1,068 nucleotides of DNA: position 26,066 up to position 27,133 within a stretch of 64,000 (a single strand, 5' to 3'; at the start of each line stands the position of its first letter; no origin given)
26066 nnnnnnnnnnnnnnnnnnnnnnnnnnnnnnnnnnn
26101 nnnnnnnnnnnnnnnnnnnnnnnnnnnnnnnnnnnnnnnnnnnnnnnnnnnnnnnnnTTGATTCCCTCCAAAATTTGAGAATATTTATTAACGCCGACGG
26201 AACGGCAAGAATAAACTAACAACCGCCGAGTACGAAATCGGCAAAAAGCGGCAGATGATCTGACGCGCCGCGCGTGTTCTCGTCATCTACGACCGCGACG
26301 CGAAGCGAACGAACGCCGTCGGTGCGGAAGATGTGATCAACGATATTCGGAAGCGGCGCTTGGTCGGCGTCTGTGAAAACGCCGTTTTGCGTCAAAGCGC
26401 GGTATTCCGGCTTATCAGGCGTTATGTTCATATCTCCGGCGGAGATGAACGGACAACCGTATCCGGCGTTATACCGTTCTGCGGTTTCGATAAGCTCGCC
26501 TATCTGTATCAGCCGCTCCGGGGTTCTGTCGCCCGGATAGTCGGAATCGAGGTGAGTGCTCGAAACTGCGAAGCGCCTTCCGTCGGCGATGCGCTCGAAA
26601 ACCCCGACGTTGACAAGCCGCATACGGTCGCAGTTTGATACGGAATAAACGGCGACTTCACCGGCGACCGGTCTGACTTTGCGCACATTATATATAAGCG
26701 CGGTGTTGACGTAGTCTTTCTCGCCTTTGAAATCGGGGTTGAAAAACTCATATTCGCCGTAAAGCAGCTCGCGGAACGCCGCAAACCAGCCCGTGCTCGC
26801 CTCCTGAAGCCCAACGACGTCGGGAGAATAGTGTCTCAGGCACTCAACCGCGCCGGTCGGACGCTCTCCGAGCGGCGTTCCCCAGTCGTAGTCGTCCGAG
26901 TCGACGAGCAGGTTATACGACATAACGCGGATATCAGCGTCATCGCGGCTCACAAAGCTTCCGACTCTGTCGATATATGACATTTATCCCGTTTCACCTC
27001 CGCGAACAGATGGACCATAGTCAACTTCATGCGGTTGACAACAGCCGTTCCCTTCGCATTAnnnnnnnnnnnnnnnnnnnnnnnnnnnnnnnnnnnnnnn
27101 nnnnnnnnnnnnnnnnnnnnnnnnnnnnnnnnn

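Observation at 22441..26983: Triad of EEP-family hydrolases: two secreted and dockerin-tagged, one cytoplasmic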

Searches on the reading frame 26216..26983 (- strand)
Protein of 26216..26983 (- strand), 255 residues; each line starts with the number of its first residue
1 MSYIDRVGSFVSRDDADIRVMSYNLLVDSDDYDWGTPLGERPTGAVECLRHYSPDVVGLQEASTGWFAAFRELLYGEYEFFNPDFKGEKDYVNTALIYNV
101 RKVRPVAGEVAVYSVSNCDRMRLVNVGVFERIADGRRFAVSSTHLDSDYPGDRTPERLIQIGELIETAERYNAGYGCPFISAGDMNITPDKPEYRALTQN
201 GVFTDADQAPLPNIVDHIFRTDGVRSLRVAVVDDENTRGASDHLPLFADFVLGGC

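Call 6: search_protein_families(library=pfam, proteins=[window:26216-26983:-], max_evalue=0.01)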
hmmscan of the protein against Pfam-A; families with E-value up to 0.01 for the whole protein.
window:26216-26983:- (255 aa): 1 family
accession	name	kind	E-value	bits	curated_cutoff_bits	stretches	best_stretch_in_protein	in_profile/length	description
PF03372.29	Exo_endo_phos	-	5.7e-14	52.8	24.5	1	21-243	1-225/225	Endonuclease/Exonuclease/phosphatase family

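Call 10: search_solved_structures(query=window:26216-26983:-, max_evalue=1, show_alignments=2)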
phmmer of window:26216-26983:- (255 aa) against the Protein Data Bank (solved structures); distinct sequences matched with E-value up to 1: 16.
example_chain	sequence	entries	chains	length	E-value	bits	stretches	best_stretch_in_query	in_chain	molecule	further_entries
4gz2_A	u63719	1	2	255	0.00011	25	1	33-189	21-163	Tyrosyl-DNA phosphodiesterase 2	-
5ht2_A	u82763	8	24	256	0.00011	25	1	33-189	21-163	Tyrosyl-DNA phosphodiesterase 2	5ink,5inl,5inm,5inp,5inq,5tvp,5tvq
5inn_A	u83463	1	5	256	0.00011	25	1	33-189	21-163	Tyrosyl-DNA phosphodiesterase 2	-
4gyz_A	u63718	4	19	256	0.00011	25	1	33-189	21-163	Tyrosyl-DNA phosphodiesterase 2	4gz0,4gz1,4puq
5j3z_A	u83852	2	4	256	0.00019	24.2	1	33-188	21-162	Tyrosyl-DNA phosphodiesterase 2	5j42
5j3p_A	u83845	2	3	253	0.013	18.3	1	37-188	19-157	Tyrosyl-DNA phosphodiesterase 2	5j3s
5ino_A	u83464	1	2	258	0.014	18.1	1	37-188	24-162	Tyrosyl-DNA phosphodiesterase 2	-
6mal_A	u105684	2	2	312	0.062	16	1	121-199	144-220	Nocturnin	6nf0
6bt1_A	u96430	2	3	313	0.062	16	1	121-199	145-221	Nocturnin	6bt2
3mpr_A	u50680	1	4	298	0.067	15.9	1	17-206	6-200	Putative endonuclease/exonuclease/phosphatase family protein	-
6rvz_A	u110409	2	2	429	0.067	15.9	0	138-199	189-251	Protein angel homolog 2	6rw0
6ca4_A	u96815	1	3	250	0.08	15.6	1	37-187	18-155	Tyrosyl-DNA phosphodiesterase 2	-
4fpv_A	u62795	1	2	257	0.094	15.4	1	17-186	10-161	Tyrosyl-DNA phosphodiesterase 2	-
4c1r_A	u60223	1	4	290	0.11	15.1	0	19-206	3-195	MANNOSYL-6-PHOSPHATASE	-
4f1h_B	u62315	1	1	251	0.13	15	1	36-186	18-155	Tyrosyl-DNA phosphodiesterase 2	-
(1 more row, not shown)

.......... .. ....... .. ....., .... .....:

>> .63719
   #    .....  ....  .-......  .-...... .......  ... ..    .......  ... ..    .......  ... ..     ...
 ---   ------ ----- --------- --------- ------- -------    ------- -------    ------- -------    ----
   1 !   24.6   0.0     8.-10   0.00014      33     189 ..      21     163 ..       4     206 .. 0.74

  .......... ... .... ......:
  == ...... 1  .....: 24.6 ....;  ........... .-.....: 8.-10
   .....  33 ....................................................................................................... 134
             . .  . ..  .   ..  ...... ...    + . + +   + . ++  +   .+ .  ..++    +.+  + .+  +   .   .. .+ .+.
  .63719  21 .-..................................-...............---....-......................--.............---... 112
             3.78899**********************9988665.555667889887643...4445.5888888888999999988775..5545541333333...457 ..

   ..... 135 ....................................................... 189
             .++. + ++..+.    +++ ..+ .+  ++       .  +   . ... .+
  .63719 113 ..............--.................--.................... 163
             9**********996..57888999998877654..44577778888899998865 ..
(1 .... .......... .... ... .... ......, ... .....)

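Call 11: search_protein_families(library=ncbifam, proteins=[window:26216-26983:-], max_evalue=0.01)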
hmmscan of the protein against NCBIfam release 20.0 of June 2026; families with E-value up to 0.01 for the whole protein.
window:26216-26983:- (255 aa): 1 family
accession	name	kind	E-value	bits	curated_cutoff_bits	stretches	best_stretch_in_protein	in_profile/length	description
NF033681.1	ExeM_NucH_DNase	subfamily_domain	0.00092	18.2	300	1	76-147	320-393/546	ExeM/NucH family extracellular endonuclease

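Call 12: find_homologous_proteins(query=window:26216-26983:-, max_evalue=0.00001)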
Query window:26216-26983:- (255 aa): 21 proteins with E <= 0.00001 among 584 candidates.
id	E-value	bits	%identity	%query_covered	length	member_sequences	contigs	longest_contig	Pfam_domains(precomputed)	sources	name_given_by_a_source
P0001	7.5e-149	512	89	99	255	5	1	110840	PF03372.30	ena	-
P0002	3.5e-148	510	88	99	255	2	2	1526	PF03372.30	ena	-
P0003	4.6e-129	447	81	91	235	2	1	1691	PF03372.30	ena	-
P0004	1.2e-107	377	69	94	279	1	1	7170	PF03372.30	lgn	-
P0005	1.6e-107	377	69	94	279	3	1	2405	PF03372.30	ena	-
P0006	1.3e-104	367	69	93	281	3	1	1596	PF03372.30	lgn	-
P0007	5.3e-104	365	67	94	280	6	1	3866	PF03372.30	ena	-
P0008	7.1e-104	365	67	95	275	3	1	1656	PF03372.30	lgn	-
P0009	1.2e-102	361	66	94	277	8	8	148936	PF03372.30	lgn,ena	-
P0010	1.9e-102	360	66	94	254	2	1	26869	PF03372.30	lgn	-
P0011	3.9e-100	353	66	93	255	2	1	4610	PF03372.30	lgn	-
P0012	1.4e-54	203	45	97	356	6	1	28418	PF00404.25,PF03372.30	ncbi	-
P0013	2.3e-54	203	46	93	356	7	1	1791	PF00404.25,PF03372.30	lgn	-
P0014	1.3e-53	200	44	97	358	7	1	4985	PF00404.25,PF03372.30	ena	-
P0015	2.6e-53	199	45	93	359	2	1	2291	PF00404.25,PF03372.30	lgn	-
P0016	1.6e-52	197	45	93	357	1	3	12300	PF00404.25,PF03372.30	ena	-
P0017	2.0e-44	170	87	35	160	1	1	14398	PF03372.30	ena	-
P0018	3.4e-23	101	31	93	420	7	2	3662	PF03372.30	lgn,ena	-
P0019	1.2e-18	86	30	92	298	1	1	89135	PF03372.30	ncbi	-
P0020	7.5e-15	73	31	93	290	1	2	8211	PF03372.30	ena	-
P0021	5.3e-12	64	28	93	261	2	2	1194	PF03372.30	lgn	-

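Call 14: find_related_loci(query=A1, collection=genome_contigs, flank=10000)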
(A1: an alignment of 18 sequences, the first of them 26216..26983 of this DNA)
Query A1 (255 aa) in genome_contigs; peptide patterns used: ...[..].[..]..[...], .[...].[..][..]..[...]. (x = any residue, [..] = any of these).
599 stretches matched a pattern (row limit reached: there are more); 88 encode a relative of the query (tblastn E <= 1e-3); the best 80 are kept; 80 distinct loci.
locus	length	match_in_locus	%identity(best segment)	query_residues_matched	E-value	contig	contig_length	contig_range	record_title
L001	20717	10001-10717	68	14-252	3e-109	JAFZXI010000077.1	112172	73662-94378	MAG: Clostridia bacterium isolate RGIG8183 Water_buffalos_Rumen-3__c1201412, whole genome shotgun sequence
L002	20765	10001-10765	37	15-254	2e-48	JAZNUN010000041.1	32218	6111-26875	MAG: Acutalibacteraceae bacterium isolate T1900044797_TS20190263.MAGScoT_cleanbin_000015 SGB_2687_k141_1216523, whole ge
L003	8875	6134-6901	33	13-250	5e-45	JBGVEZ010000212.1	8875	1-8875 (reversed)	MAG: Eubacteriales bacterium isolate fecal_MAG_401 fecal_MAG_401_contig_0212, whole genome shotgun sequence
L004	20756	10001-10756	36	15-250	1e-43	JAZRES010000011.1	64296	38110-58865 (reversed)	MAG: Acutalibacteraceae bacterium isolate T1900045498_YK20190192.MAGScoT_cleanbin_000043 SGB_7465_k141_903947, whole gen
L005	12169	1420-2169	34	16-252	2e-34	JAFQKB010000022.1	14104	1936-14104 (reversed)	MAG: Clostridia bacterium isolate RGIG1891 Goat_Cecum.Co__c1048925, whole genome shotgun sequence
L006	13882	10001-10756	32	16-252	2e-27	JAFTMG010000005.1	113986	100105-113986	MAG: Clostridia bacterium isolate RGIG3947 Roe_deer_Cecum-3__c1638, whole genome shotgun sequence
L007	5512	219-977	30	16-252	3e-26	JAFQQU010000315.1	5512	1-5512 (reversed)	MAG: Clostridia bacterium isolate RGIG2066 Goat_Colon-2__c752941, whole genome shotgun sequence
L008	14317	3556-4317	32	11-250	6e-28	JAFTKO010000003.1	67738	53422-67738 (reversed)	MAG: Clostridia bacterium isolate RGIG3903 Roe_deer_Cecum-2__c525, whole genome shotgun sequence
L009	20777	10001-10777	30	14-252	7e-24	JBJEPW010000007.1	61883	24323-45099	MAG: Candidatus Fimenecus sp. isolate PUUB49_bin.003 NODE_122_length_61883_cov_20.750049, whole genome shotgun sequence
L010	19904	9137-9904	27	13-252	2e-21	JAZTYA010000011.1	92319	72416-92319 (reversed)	MAG: Acutalibacteraceae bacterium isolate T1900045328_YK20190017.MAGScoT_cleanbin_000019 SGB_6484_k141_2313638, whole ge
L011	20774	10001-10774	29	14-252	2e-21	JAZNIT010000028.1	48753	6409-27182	MAG: Acutalibacteraceae bacterium isolate T1900044684_TS20190150.MAGScoT_cleanbin_000007 SGB_1709_k141_639859, whole gen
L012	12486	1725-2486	29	14-249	6e-20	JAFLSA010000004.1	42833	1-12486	MAG: Eubacterium sp. isolate HAN015 Seq4, whole genome shotgun sequence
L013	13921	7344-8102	33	18-252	2e-24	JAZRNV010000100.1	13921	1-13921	MAG: Acutalibacteraceae bacterium isolate T1900045403_YK20190093.MAGScoT_cleanbin_000002 SGB_6980_k141_2732956, whole ge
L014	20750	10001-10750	27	15-254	6e-17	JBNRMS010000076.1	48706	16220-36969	MAG: Eubacteriales bacterium isolate UACH.wcme k127_793692, whole genome shotgun sequence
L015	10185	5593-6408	26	14-252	4e-16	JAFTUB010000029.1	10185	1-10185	MAG: Clostridia bacterium isolate RGIG4150 Roe_deer_Colon-1__c124761, whole genome shotgun sequence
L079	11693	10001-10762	21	14-250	4e-10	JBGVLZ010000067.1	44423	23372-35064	MAG: Eubacteriales bacterium isolate fecal_MAG_27 fecal_MAG_27_contig_0067, whole genome shotgun sequence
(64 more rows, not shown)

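Call 18: search_protein_families(library=pfam, proteins=[L001:8763-9881:+, L001:9881-10723:+, L001:10773-14729:+], max_evalue=0.001)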
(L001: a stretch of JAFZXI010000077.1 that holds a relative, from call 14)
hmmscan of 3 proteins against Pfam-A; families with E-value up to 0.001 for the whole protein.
L001:8763-9881:+ (372 aa): 1 family
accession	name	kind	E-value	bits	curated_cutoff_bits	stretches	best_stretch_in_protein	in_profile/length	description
PF08271.17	Zn_Ribbon_TF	-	1.2e-07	31.6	29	1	25-49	2-27/43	TFIIB zinc-binding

L001:9881-10723:+ (280 aa): 1 family
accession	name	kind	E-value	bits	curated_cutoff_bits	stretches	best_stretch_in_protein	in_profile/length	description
PF03372.29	Exo_endo_phos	-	2.2e-12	47.6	24.5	1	48-270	1-225/225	Endonuclease/Exonuclease/phosphatase family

L001:10773-14729:+ (1318 aa): 6 families
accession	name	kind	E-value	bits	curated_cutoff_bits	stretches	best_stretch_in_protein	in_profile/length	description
PF02018.23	CBM_4_9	-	1.2e-77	259.3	25.9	6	186-296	3-119/136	Carbohydrate binding domain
PF00404.24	Dockerin_1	-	2.4e-10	40.9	22.9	1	1258-1309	1-52/57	Dockerin type I domain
PF03372.29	Exo_endo_phos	-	5.7e-08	33.2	24.5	1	936-1162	2-225/225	Endonuclease/Exonuclease/phosphatase family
PF07523.18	Big_3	-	2.8e-06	27.9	21.2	1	1186-1251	3-67/68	Bacterial Ig-like domain (group 3)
PF20620.4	DUF6805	-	5.3e-05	24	27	0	276-329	34-87/133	Family of unknown function (DUF6805)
PF00629.30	MAM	-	0.00043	20.6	26.4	0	130-174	109-153/158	MAM domain, meprin/A5/mu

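Call 24: predict_structure(alignment_id=A1)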
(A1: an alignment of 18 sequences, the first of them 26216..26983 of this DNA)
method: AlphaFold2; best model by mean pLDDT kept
length: 255 residues; sequences in the alignment: 18
mean_pLDDT: 88.1   pTM: 0.89
mean pLDDT of the five models: 88.1, 87.4, 85.7, 85.0, 83.4
residues with pLDDT >= 90: 166; 70-90: 63; 50-70: 14; < 50: 12
segments of 3 or more residues with pLDDT < 50: 1-10
pLDDT, mean of each block of 10 residues (from residue 1): 42 80 92 88 94 95 91 96 73 85 95 79 89 97 84 89 96 95 92 95 95 92 95 84 92 80
secondary structure, 60 per line:
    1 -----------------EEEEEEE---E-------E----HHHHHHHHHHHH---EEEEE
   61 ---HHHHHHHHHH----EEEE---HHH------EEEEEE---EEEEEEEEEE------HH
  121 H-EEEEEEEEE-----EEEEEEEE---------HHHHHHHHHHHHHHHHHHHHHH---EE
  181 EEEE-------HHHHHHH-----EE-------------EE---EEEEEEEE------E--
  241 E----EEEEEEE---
elements in order: E18-24 H41-52 E56-60 H64-73 E78-81 E94-99 E103-112 E123-131 E137-144 H154-175 E179-184 H192-198 E224-231 E246-252

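Call 27: fold_search(model_id=the predicted structure, library=pdb)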
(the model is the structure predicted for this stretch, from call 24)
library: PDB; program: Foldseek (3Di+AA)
matches with E <= 10: 1017; with E <= 0.001: 198
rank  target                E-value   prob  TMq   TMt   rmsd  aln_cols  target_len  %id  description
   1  4c1r_A                8.4e-16  1.00  0.74  0.71   4.9       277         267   20  Bacteroides thetaiotaomicron VPI-5482 mannosyl-6-phosphatase Bt3783 (released 2013-11-13)
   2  3g6s                  1.1e-15  1.00  0.72  0.71   5.1       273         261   19  Crystal structure of the endonuclease/exonuclease/phosphatase (BVU_0621) from Bacteroides vulgatus. Northeast Structural (released 2009-02-17)
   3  3mpr_B                1.2e-15  1.00  0.74  0.70   4.5       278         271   20  Crystal Structure of endonuclease/exonuclease/phosphatase family protein from Bacteroides thetaiotaomicron, Northeast  (released 2010-05-26)
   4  3mpr_D                1.5e-15  1.00  0.75  0.70   4.9       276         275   20  Crystal Structure of endonuclease/exonuclease/phosphatase family protein from Bacteroides thetaiotaomicron, Northeast  (released 2010-05-26)
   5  3mpr_A                1.6e-15  1.00  0.73  0.67   4.9       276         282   20  Crystal Structure of endonuclease/exonuclease/phosphatase family protein from Bacteroides thetaiotaomicron, Northeast  (released 2010-05-26)
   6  3mpr_C                3.8e-15  1.00  0.73  0.67   4.9       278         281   20  Crystal Structure of endonuclease/exonuclease/phosphatase family protein from Bacteroides thetaiotaomicron, Northeast  (released 2010-05-26)
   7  6bt2_A                1.0e-14  1.00  0.71  0.68   5.4       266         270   23  Structure of the human Nocturnin catalytic domain with bound sulfate anion (released 2018-05-16)
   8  6bt2_B                2.4e-14  1.00  0.70  0.66   5.5       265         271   22  Structure of the human Nocturnin catalytic domain with bound sulfate anion (released 2018-05-16)
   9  5inn_C                2.7e-14  1.00  0.72  0.80   3.4       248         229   22  Mouse Tdp2 D358N protein, apo state with increased disorder amongst variable DNA-binding grasp conformations (released 2016-04-27)
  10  3l1w_A                2.7e-14  1.00  0.72  0.73   3.9       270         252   18  The crystal structure of a functionally unknown conserved protein from Enterococcus faecalis V583 (released 2010-01-12)
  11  4gyz_B                2.9e-14  1.00  0.69  0.70   5.0       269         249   22  Mus Musculus Tdp2 Bound to dAMP and Mg2+ (released 2012-10-31)
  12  5inm_C                3.1e-14  1.00  0.72  0.79   3.4       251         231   22  Mouse Tdp2 protein, apo state with variable DNA-binding grasp conformations (released 2016-04-27)
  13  6mal                  3.3e-14  1.00  0.69  0.59   5.9       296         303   22  Structure of human Nocturnin C-terminal domain (released 2018-09-05)
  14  6bt1                  3.5e-14  1.00  0.68  0.59   6.0       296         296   22  Structure of the human Nocturnin catalytic domain (released 2018-05-16)
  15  5j42_A                5.1e-14  1.00  0.70  0.72   5.3       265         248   21  Crystal structure of m2hTDP2-CAT in complex with a small molecule inhibitor (released 2016-05-04)
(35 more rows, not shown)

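Call 28: search_solved_structures(query=A1, max_evalue=0.01, show_alignments=3)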
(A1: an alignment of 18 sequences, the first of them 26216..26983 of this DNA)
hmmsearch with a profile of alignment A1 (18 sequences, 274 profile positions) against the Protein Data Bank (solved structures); distinct sequences matched with E-value up to 0.01: 28.
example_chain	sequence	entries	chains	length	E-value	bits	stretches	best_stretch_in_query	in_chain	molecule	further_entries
3g6s_A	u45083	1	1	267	2.9e-21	78.9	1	36-274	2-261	Putative endonuclease/exonuclease/phosphatase family protein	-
6mal_A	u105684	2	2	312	5.1e-18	68.3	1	37-273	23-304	Nocturnin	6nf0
6bt1_A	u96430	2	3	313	5.2e-18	68.3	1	37-273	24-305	Nocturnin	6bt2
3mpr_A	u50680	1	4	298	1.1e-16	63.9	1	37-256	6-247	Putative endonuclease/exonuclease/phosphatase family protein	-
4c1r_A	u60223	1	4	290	2e-16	63.1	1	39-256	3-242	MANNOSYL-6-PHOSPHATASE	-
4z0v_A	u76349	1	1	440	6.3e-13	51.6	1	143-272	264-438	2',5'-phosphodiesterase 12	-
4z2b_A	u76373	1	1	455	7.2e-13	51.4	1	143-272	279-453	2',5'-phosphodiesterase 12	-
4zkf_A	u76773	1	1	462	7.6e-13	51.3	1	143-272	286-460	2',5'-phosphodiesterase 12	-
4fpv_A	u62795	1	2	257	4e-10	42.4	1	31-212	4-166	Tyrosyl-DNA phosphodiesterase 2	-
4f1h_B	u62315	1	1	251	1.8e-09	40.3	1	40-212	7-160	Tyrosyl-DNA phosphodiesterase 2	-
3l1w_A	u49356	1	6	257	1.9e-09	40.2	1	39-271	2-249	Uncharacterized protein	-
4f1h_A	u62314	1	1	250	2.3e-09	39.9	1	54-212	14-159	Tyrosyl-DNA phosphodiesterase 2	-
6ca4_A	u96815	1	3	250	2.4e-09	39.8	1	54-212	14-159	Tyrosyl-DNA phosphodiesterase 2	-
3k55_A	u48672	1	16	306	2.2e-08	36.7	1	154-269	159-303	Beta-hemolysin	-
6rvz_A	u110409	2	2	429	3.5e-07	32.8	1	30-220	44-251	Protein angel homolog 2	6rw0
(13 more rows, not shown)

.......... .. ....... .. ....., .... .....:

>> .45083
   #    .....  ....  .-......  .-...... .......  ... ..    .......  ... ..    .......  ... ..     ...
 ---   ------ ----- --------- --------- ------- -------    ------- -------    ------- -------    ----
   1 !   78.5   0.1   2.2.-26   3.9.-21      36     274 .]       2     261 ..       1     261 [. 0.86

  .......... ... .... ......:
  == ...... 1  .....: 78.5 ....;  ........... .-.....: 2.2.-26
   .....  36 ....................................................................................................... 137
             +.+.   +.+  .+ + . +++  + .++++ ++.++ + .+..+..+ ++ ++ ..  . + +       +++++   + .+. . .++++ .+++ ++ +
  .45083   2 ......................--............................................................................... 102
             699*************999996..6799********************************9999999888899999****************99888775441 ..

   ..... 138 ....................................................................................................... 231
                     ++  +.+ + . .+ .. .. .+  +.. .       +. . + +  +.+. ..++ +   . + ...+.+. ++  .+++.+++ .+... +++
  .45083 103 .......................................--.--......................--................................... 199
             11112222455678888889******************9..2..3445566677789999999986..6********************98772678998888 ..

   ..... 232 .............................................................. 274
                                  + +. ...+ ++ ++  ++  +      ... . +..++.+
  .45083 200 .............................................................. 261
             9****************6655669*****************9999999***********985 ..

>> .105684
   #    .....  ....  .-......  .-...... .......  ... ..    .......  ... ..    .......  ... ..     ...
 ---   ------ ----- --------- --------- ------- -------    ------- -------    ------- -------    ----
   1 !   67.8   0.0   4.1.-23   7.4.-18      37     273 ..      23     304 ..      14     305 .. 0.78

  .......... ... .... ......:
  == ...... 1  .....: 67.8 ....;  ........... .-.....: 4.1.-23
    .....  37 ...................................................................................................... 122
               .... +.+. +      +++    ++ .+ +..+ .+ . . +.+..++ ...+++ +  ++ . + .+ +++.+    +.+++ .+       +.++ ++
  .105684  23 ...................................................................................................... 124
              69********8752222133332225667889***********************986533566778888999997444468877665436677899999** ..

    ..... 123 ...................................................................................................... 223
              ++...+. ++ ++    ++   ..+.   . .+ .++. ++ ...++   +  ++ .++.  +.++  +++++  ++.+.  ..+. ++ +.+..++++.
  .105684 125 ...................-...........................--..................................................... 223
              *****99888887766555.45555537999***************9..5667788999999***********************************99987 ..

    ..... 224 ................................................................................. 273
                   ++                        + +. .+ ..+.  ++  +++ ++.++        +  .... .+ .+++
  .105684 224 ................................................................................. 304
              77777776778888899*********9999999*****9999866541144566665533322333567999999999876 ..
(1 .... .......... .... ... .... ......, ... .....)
